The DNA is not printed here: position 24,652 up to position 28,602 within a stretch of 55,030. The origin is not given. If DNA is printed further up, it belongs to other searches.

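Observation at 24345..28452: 1216-aa NfnB/GltD-like + NfnA/PyrK-like fusion flavoprotein and a 7Fe ferredoxin directly upstream of the fwd genes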

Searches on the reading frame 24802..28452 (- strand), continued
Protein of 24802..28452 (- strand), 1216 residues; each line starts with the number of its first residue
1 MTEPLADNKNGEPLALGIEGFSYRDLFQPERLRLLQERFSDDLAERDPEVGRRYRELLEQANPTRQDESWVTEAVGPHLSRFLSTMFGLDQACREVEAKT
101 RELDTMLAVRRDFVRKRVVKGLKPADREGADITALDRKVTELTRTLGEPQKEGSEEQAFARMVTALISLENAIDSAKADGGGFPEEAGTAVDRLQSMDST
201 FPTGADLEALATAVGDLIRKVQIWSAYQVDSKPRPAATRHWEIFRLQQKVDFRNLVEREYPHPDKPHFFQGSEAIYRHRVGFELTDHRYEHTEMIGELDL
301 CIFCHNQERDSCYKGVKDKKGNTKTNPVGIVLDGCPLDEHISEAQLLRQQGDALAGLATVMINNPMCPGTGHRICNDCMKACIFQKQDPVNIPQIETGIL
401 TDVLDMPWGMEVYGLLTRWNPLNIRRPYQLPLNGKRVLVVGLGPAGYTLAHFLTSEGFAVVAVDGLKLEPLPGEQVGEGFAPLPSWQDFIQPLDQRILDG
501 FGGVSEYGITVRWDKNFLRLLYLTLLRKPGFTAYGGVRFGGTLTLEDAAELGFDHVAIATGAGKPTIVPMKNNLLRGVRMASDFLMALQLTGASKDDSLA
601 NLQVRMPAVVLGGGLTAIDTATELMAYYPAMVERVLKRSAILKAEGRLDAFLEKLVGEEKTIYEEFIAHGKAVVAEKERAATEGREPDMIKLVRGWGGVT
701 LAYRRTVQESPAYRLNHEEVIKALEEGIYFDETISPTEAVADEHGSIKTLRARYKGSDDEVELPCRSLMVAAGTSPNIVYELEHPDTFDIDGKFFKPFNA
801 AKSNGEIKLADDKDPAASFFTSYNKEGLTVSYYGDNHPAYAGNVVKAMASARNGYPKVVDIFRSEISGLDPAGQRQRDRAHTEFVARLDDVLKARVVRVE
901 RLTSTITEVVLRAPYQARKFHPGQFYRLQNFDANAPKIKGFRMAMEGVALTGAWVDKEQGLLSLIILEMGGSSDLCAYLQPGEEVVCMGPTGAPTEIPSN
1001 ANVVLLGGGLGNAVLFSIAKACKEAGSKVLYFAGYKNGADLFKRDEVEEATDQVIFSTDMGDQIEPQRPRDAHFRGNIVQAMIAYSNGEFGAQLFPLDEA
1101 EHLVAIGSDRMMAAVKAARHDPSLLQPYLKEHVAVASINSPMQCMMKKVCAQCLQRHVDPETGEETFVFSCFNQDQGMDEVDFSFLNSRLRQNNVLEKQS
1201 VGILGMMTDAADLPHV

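Call 12: find_encoding_contigs(protein=P0004, flank=10000, max_places=3)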
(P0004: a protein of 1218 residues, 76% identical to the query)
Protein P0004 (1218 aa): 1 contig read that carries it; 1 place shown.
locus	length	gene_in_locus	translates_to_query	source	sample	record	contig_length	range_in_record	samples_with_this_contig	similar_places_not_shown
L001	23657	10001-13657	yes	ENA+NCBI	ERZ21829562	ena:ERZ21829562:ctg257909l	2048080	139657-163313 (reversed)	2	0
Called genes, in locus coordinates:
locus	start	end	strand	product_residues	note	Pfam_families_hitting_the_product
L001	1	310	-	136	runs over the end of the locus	PF13343:SBP_bac_6, PF13416:SBP_bac_8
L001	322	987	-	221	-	PF13416:SBP_bac_8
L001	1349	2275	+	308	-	PF00512:HisKA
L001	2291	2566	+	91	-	PF00072:Response_reg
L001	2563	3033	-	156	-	-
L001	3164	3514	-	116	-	-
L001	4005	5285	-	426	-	PF13088:BNR_2 (faint)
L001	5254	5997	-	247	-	-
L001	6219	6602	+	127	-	PF01329:Pterin_4a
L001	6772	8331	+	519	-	PF05222:AlaDh_PNT_N, PF02826:2-Hacid_dh_C (faint), PF01262:AlaDh_PNT_C, PF12769:PNTB_4TM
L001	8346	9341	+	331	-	PF02233:PNTB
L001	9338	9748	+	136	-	PF02233:PNTB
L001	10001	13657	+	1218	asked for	PF27156:RP005_N (faint), PF07992:Pyr_redox_2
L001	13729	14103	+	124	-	PF12797:Fer4_2 (faint), PF12838:Fer4_7 (weak), PF00037:Fer4, PF11953:DUF3470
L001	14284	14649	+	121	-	PF01568:Molydop_binding (weak)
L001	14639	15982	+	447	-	-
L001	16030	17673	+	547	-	PF01979:Amidohydro_1 (weak), PF07969:Amidohydro_3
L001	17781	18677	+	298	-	PF01913:FTR, PF02741:FTR_C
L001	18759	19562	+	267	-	PF01493:GXGXG (faint)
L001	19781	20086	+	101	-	PF12797:Fer4_2 (faint), PF13237:Fer4_10 (weak), PF12800:Fer4_4 (faint), PF12838:Fer4_7 (weak), PF13484:Fer4_16 (faint), PF12837:Fer4_6 (weak), PF00037:Fer4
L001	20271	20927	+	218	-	PF00551:Formyl_trans_N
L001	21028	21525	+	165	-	PF00578:AhpC-TSA, PF08534:Redoxin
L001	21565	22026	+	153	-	PF07963:N_methyl (weak), PF16732:ComP_DUS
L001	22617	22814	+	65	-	-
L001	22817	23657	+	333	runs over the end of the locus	PF00563:EAL (faint), PF08668:HDOD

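Call 13: find_encoding_contigs(protein=P0011, flank=8000, max_places=2)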
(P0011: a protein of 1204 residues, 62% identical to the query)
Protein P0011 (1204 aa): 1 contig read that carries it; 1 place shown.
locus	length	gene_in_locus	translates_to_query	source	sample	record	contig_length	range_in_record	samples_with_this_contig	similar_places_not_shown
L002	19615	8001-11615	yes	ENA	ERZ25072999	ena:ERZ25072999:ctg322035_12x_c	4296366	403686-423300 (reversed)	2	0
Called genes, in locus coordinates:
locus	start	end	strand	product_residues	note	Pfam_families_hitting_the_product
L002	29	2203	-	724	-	PF12437:GSIII_N, PF00120:Gln-synt_C, PF18318:Gln-synt_C-ter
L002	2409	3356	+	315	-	PF01073:3Beta_HSD, PF01370:Epimerase, PF02719:Polysacc_synt_2 (weak), PF04321:RmlD_sub_bind (weak), PF05368:NmrA, PF16363:GDP_Man_Dehyd, PF13460:NAD_binding_10, PF07993:NAD_binding_4 (weak)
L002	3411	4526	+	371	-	PF00139:Lectin_legB, PF18483:Lectin_L-type_dom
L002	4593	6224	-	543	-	PF04389:Peptidase_M28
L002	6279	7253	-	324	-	PF13354:Beta-lactamase2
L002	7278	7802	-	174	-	-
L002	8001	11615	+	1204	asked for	PF27156:RP005_N, PF07992:Pyr_redox_2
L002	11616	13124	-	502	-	-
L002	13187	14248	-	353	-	PF21320:WHD_Rv2258c, PF13489:Methyltransf_23, PF05175:MTS (weak), PF08241:Methyltransf_11, PF08242:Methyltransf_12, PF13649:Methyltransf_25, PF13847:Methyltransf_31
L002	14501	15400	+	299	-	PF00578:AhpC-TSA (faint)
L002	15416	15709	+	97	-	PF00578:AhpC-TSA (weak), PF08534:Redoxin (weak), PF13905:Thioredoxin_8 (weak)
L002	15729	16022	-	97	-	PF03960:ArsC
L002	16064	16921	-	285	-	-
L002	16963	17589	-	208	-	PF02390:Methyltransf_4 (weak), PF13847:Methyltransf_31, PF08241:Methyltransf_11, PF13649:Methyltransf_25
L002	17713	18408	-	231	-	PF12796:Ank_2 (weak), PF12796:Ank_2, PF13637:Ank_4 (weak), PF00023:Ank, PF13637:Ank_4 (weak), PF12796:Ank_2, PF00023:Ank (weak), PF13857:Ank_5 (weak), +2 more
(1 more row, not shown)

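Call 14: find_encoding_contigs(protein=P0042, flank=8000, max_places=2)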
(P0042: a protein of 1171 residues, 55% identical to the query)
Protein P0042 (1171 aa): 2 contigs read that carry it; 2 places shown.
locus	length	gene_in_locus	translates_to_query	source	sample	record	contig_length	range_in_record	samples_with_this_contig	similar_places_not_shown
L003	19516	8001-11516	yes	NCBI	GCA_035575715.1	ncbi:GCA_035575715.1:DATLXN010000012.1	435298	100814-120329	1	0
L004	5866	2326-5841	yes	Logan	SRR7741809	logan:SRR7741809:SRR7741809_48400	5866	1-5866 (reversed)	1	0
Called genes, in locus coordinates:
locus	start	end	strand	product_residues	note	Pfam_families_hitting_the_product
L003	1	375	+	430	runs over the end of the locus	PF03446:NAD_binding_2, PF03721:UDPG_MGDP_dh_N, PF00984:UDPG_MGDP_dh, PF03720:UDPG_MGDP_dh_C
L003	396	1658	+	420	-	PF01979:Amidohydro_1, PF07969:Amidohydro_3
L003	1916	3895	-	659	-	PF04932:Wzy_C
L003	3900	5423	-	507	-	PF07021:MetW, PF13489:Methyltransf_23, PF08241:Methyltransf_11, PF08242:Methyltransf_12 (weak), PF13649:Methyltransf_25, PF13847:Methyltransf_31 (weak)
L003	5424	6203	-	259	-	PF05690:ThiG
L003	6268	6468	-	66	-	PF02597:ThiS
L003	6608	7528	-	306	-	-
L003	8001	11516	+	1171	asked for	PF27156:RP005_N, PF07992:Pyr_redox_2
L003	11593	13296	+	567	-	PF00069:Pkinase, PF03109:ABC1 (faint), PF07714:PK_Tyr_Ser-Thr, PF01636:APH (faint), PF00069:Pkinase, PF07714:PK_Tyr_Ser-Thr, PF00069:Pkinase (weak)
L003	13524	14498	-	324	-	PF02685:Glucokinase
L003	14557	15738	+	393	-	PF00533:BRCT (weak), PF13374:TPR_10 (faint), PF13414:TPR_11, PF00515:TPR_1, PF07719:TPR_2, PF13424:TPR_12 (weak), PF13432:TPR_16 (weak), PF13414:TPR_11, +6 more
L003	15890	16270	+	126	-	PF05635:23S_rRNA_IVP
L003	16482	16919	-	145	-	-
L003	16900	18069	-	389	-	PF00270:DEAD, PF04851:ResIII (weak), PF00271:Helicase_C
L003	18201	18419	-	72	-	PF01176:eIF-1a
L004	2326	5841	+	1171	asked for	PF27156:RP005_N, PF07992:Pyr_redox_2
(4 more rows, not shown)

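Call 15: find_encoding_contigs(protein=P0099, flank=8000, max_places=2)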
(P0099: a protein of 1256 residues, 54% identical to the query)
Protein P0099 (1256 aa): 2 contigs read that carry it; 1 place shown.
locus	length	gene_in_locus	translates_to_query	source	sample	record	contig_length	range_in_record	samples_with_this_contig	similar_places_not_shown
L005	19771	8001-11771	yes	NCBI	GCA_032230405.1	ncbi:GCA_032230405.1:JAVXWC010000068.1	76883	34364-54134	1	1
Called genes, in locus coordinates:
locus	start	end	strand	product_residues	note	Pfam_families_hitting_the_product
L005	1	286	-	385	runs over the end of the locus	PF00089:Trypsin, PF13365:Trypsin_2, PF25062:ARM_TT21_N (weak), PF07719:TPR_2 (weak), PF13424:TPR_12, PF13414:TPR_11, PF13432:TPR_16, PF13414:TPR_11, +13 more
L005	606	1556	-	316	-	PF10099:RskA_C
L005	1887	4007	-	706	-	PF00676:E1_dh, PF02779:Transket_pyr, PF02780:Transketolase_C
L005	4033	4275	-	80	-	PF07927:HicA_toxin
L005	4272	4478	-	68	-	-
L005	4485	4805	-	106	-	PF13428:TPR_14 (faint), PF13424:TPR_12 (faint), PF07719:TPR_2 (faint), PF13176:TPR_7 (faint), PF14559:TPR_19 (weak), PF13181:TPR_8 (weak)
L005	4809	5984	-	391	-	PF02771:Acyl-CoA_dh_N, PF02770:Acyl-CoA_dh_M, PF00441:Acyl-CoA_dh_1, PF08028:Acyl-CoA_dh_2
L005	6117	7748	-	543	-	PF13401:AAA_22 (faint), PF00004:AAA, PF17866:AAA_lid_6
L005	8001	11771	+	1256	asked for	PF27156:RP005_N, PF07992:Pyr_redox_2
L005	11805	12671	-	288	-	PF00590:TP_methylase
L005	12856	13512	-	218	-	-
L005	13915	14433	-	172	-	-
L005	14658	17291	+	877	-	PF13428:TPR_14 (faint), PF13432:TPR_16 (faint), PF07719:TPR_2 (faint), PF13414:TPR_11 (faint), PF13429:TPR_15 (weak), PF14559:TPR_19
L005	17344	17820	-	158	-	PF00085:Thioredoxin, PF13098:Thioredoxin_2 (weak)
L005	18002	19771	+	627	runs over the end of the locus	PF17899:Peptidase_M61_N, PF05299:Peptidase_M61, PF13180:PDZ_2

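Call 18: find_related_loci(query=A1, collection=genome_contigs, flank=10000)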
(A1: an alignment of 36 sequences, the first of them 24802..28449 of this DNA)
Query A1 (1215 aa) in genome_contigs; peptide patterns used: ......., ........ (x = any residue, [..] = any of these).
599 stretches matched a pattern (row limit reached: there are more); 597 encode a relative of the query (tblastn E <= 1e-3); the best 80 are kept; 80 distinct loci.
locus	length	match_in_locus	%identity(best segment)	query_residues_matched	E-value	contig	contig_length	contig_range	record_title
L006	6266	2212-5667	55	15-1199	0e+0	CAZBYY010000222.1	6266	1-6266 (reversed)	MAG TPA_asm: uncultured Acidobacterium sp. isolate SRP124364_co1_244 genome assembly, contig: NODE_15632_length_6266_cov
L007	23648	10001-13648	55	10-1199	0e+0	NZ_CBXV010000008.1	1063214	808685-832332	Pyrinomonas methylaliphatogenes strain K22, whole genome shotgun sequence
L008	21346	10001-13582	53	1-1199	0e+0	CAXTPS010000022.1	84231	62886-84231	MAG TPA_asm: uncultured Pyrinomonadaceae bacterium isolate public_SRR14722139_metawrap_bin.1 genome assembly, contig: pu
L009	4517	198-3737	55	1-1215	0e+0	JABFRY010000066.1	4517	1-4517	MAG: Acidobacteria bacterium isolate S-RSF-IL-05 seq_9536, whole genome shotgun sequence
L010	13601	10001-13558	54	3-1215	0e+0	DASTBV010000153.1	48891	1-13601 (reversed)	MAG TPA_asm: Vicinamibacterales bacterium isolate SMAG_U775 k141_927621, whole genome shotgun sequence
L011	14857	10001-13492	54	14-1199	0e+0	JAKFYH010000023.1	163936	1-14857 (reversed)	MAG: Acidobacteria bacterium isolate ND5_Bin_50 ND5_0000061, whole genome shotgun sequence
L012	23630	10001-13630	53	13-1215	0e+0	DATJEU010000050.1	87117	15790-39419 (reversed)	MAG TPA_asm: Vicinamibacterales bacterium isolate SMAG_U15441 k141_13103312, whole genome shotgun sequence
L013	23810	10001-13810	52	5-1197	0e+0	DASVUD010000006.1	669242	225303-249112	MAG TPA_asm: Pyrinomonadaceae bacterium isolate SMAG_U3308 k141_364972, whole genome shotgun sequence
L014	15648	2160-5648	55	13-1197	0e+0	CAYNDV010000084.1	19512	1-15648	MAG TPA_asm: uncultured Vicinamibacterales bacterium isolate binchicken_co115_131 genome assembly, contig: NODE_4466_len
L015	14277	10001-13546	54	13-1199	0e+0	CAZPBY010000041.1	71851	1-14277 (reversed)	MAG TPA_asm: uncultured Solibacteraceae bacterium isolate binchicken_co185_13 genome assembly, contig: NODE_478_length_7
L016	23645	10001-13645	51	15-1212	0e+0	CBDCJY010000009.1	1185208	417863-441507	MAG: Pyrinomonadaceae bacterium isolate 0bc9c3e4-857b-42b5-a55a-c237b0de220f genome assembly, contig: contig_9, whole ge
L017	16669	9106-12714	52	15-1199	0e+0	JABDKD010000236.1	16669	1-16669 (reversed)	MAG: Pyrinomonadaceae bacterium isolate SS_bin_40 k127_3431265, whole genome shotgun sequence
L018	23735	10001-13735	52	10-1215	0e+0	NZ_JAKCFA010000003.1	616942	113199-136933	Myxococcus qinghaiensis strain QH3KD-4-1 gnl_ICJDIIDJ_3, whole genome shotgun sequence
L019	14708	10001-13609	53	15-1197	0e+0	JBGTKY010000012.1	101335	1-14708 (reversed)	MAG: Pyrinomonadaceae bacterium isolate JTS-RE324 k141_2153527, whole genome shotgun sequence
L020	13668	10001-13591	53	13-1198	0e+0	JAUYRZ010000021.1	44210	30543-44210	MAG: Archangium sp. isolate C5_metabat.bin.21 C5_k141_189648, whole genome shotgun sequence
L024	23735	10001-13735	51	10-1215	0e+0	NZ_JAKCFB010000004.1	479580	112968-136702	Myxococcus dinghuensis strain K15C18031901 gnl_BDEABKDG_4, whole genome shotgun sequence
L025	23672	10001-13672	51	15-1215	0e+0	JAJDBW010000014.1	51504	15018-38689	MAG: Nitrospirota bacterium isolate OFTM308 OFTM308_13, whole genome shotgun sequence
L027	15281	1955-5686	52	13-1215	0e+0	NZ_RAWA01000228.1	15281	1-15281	Corallococcus sp. CA053C NODE_228_15342_cov_23.5274, whole genome shotgun sequence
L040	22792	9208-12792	51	16-1215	0e+0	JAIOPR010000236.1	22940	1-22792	MAG: Planctomycetota bacterium isolate LakeFargette_0920_ALND_MAG_66_10 LacPavin_0920_ALND_scaffold_714276, whole genome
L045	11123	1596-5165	50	13-1215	0e+0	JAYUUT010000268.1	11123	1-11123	MAG: Myxococcales bacterium isolate GL124_DN_concoct_140 GL124_DN_concoct_140_267, whole genome shotgun sequence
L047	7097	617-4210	51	4-1215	0e+0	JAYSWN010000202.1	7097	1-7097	MAG: Pseudomonadota bacterium isolate GFS_12952 GFS_12952_201, whole genome shotgun sequence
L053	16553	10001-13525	51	13-1215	0e+0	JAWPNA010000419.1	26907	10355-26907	MAG: Acidobacteriota bacterium isolate Fractures_MAG_01 c_000000136493, whole genome shotgun sequence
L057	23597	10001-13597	53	13-1215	0e+0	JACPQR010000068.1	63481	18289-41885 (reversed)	MAG: Deltaproteobacteria bacterium isolate NC_groundwater_658_Ag_B-0.1um_70_50 B_1_S1_Biohub_coassembly_k141_1373578, wh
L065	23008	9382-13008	51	9-1215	0e+0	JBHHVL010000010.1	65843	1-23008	MAG: Candidatus Binatia bacterium isolate S.4.sp2_bin.36 NODE_78_length_65843_cov_6.737779, whole genome shotgun sequenc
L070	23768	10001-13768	50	13-1215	0e+0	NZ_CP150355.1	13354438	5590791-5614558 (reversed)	Sorangium sp. So ce1000 chromosome, complete genome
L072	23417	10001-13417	52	20-1215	0e+0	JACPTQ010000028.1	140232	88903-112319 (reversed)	MAG: Deltaproteobacteria bacterium isolate NC_groundwater_736_Ag_S-0.65um_62_10 S37_SO-6_scaffold_35090, whole genome sh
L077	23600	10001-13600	50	5-1215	0e+0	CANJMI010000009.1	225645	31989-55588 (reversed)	MAG: Polyangiaceae bacterium isolate RH-23may17-336 genome assembly, contig: RH-23may17-C242, whole genome shotgun seque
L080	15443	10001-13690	50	13-1215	0e+0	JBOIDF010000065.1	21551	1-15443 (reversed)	MAG: Gammaproteobacteria bacterium isolate SD8037_metabat2.bin.6 NODE_854_length_21551_cov_19.193521, whole genome shotg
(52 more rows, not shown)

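Call 20: find_encoding_contigs(protein=P0007, flank=8000, max_places=2)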
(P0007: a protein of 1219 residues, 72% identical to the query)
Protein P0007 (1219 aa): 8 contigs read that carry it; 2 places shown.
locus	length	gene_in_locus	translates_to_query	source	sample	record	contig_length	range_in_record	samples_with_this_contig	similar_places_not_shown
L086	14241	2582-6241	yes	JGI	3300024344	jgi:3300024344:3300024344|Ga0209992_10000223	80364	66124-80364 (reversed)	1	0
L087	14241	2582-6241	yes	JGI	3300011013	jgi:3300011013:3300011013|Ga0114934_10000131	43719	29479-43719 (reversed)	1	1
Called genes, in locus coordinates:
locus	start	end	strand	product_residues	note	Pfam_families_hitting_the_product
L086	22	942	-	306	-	PF01913:FTR, PF02741:FTR_C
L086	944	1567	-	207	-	PF01812:5-FTHF_cyc-lig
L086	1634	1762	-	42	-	-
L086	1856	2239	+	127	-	PF01329:Pterin_4a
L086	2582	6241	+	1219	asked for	PF07992:Pyr_redox_2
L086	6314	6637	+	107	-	PF12797:Fer4_2 (faint), PF12837:Fer4_6 (faint), PF13237:Fer4_10 (faint), PF13183:Fer4_8 (faint), PF13484:Fer4_16 (faint), PF12838:Fer4_7 (weak), PF00037:Fer4, PF11953:DUF3470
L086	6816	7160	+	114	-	-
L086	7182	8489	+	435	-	-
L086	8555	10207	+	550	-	PF07969:Amidohydro_3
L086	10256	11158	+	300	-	PF01913:FTR, PF02741:FTR_C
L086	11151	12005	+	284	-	PF01493:GXGXG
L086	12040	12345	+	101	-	PF12797:Fer4_2 (faint), PF13237:Fer4_10 (weak), PF12838:Fer4_7 (weak), PF13484:Fer4_16 (faint), PF12837:Fer4_6 (weak), PF00037:Fer4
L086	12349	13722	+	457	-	PF07992:Pyr_redox_2 (weak), PF13450:NAD_binding_8 (weak)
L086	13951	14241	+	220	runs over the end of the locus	PF00551:Formyl_trans_N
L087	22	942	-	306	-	PF01913:FTR, PF02741:FTR_C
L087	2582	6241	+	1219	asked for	PF07992:Pyr_redox_2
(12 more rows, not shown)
